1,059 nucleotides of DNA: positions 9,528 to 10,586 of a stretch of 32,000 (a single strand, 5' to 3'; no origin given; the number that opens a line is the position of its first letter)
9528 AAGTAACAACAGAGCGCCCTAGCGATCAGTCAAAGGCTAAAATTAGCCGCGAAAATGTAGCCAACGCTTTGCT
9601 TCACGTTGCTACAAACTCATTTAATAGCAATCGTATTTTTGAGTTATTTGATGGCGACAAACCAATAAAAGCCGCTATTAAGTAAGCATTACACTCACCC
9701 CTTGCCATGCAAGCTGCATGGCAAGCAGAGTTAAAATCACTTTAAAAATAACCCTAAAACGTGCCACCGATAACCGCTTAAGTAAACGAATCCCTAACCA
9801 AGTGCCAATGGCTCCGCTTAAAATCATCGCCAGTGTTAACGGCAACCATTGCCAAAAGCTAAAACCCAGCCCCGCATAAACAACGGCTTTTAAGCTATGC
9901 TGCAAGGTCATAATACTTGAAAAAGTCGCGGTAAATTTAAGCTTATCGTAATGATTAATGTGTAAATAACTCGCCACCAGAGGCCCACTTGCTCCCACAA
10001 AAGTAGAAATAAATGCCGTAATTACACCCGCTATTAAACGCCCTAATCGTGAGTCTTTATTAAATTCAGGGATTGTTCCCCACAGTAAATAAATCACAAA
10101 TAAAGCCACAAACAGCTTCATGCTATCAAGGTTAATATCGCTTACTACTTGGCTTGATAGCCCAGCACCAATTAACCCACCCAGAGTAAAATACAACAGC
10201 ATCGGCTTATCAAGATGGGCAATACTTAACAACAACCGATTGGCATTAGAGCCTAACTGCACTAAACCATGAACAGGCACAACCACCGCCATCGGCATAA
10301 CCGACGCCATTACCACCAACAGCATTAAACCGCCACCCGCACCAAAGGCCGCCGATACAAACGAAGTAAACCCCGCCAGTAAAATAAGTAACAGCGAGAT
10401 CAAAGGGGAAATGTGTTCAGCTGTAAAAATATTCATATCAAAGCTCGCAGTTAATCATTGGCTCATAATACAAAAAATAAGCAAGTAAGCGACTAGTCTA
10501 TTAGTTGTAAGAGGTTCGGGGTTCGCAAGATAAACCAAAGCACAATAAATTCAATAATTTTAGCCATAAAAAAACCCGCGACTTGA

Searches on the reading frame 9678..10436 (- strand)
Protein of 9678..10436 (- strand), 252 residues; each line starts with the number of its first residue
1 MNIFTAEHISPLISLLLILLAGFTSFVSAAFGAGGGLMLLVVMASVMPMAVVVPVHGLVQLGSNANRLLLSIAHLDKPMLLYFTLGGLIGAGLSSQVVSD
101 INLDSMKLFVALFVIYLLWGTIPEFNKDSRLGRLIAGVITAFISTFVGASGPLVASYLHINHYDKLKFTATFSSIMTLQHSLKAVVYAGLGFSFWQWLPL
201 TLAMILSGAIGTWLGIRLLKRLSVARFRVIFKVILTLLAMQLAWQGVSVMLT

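Call 44: find_encoding_contigs(protein=window:9678-10436:-, flank=8000, max_places=10)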
Protein window:9678-10436:- (252 aa): 18 contigs read that carry it; 6 places shown.
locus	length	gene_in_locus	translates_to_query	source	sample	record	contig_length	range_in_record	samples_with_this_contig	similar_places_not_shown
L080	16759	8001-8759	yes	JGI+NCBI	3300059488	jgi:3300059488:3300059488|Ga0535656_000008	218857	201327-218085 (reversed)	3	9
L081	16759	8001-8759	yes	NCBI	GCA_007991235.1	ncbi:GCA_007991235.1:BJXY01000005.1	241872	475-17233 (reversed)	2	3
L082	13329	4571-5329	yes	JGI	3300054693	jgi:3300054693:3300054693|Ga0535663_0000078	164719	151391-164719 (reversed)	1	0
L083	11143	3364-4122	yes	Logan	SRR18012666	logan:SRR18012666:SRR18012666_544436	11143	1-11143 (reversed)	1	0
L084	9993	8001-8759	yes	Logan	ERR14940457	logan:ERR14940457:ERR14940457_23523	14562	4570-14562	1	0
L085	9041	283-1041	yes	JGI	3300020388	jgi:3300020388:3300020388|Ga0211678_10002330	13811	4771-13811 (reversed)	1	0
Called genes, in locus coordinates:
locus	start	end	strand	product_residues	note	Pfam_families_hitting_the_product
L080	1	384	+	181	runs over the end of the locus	PF13302:Acetyltransf_3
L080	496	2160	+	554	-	PF01019:G_glu_transpept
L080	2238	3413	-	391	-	PF01490:Aa_trans, PF03222:Trp_Tyr_perm, PF13520:AA_permease_2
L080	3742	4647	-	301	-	PF18393:MotY_N, PF00691:OmpA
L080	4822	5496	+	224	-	PF00929:RNase_T, PF16473:Rv2179c-like (weak)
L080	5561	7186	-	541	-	PF20250:FapA_N, PF03961:FapA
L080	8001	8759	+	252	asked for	PF01925:TauE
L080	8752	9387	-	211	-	PF01370:Epimerase, PF05368:NmrA, PF13460:NAD_binding_10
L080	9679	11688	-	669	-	PF05430:Methyltransf_30, PF01266:DAO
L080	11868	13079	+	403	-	PF00109:ketoacyl-synt, PF02801:Ketoacyl-synt_C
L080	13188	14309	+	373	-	PF00389:2-Hacid_dh, PF02826:2-Hacid_dh_C, PF11890:DUF3410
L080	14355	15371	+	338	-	PF01118:Semialdhyde_dh, PF02774:Semialdhyde_dhC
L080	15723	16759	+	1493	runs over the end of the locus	-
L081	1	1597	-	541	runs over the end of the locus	PF20250:FapA_N, PF03961:FapA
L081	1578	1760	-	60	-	-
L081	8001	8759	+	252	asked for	PF01925:TauE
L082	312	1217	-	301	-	PF18393:MotY_N, PF00691:OmpA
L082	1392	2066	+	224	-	PF00929:RNase_T, PF16473:Rv2179c-like (weak)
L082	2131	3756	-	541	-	PF20250:FapA_N, PF03961:FapA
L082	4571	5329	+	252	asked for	PF01925:TauE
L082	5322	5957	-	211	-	PF01370:Epimerase, PF05368:NmrA, PF13460:NAD_binding_10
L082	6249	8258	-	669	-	PF05430:Methyltransf_30, PF01266:DAO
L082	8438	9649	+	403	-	PF00109:ketoacyl-synt, PF02801:Ketoacyl-synt_C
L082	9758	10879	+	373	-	PF00389:2-Hacid_dh, PF02826:2-Hacid_dh_C, PF11890:DUF3410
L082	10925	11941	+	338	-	PF01118:Semialdhyde_dh, PF02774:Semialdhyde_dhC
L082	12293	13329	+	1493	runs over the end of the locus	-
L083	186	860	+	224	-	PF00929:RNase_T, PF16473:Rv2179c-like (weak)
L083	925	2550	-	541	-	PF20250:FapA_N, PF03961:FapA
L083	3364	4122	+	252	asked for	PF01925:TauE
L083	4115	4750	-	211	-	PF01370:Epimerase, PF05368:NmrA, PF13460:NAD_binding_10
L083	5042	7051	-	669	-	PF05430:Methyltransf_30, PF01266:DAO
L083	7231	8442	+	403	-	PF00109:ketoacyl-synt, PF02801:Ketoacyl-synt_C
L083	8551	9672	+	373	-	PF00389:2-Hacid_dh, PF02826:2-Hacid_dh_C, PF11890:DUF3410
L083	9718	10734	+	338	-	PF01118:Semialdhyde_dh, PF02774:Semialdhyde_dhC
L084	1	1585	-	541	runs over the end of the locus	PF20250:FapA_N, PF03961:FapA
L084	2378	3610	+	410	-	PF13356:Arm-DNA-bind_3, PF14659:Phage_int_SAM_3, PF22022:Phage_int_M, PF00589:Phage_integrase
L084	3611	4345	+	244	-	-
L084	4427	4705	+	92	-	-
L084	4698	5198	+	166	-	-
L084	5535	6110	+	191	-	PF11726:YagK_YfjJ_C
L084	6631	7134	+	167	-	-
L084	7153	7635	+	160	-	-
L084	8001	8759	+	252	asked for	PF01925:TauE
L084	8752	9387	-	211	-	PF01370:Epimerase, PF05368:NmrA, PF13460:NAD_binding_10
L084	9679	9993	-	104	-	?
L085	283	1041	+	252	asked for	PF01925:TauE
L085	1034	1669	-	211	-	PF01370:Epimerase, PF05368:NmrA, PF13460:NAD_binding_10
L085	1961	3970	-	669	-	PF05430:Methyltransf_30, PF01266:DAO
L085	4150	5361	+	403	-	PF00109:ketoacyl-synt, PF02801:Ketoacyl-synt_C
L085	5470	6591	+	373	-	PF00389:2-Hacid_dh, PF02826:2-Hacid_dh_C, PF11890:DUF3410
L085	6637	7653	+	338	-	PF01118:Semialdhyde_dh, PF02774:Semialdhyde_dhC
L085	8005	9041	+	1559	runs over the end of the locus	-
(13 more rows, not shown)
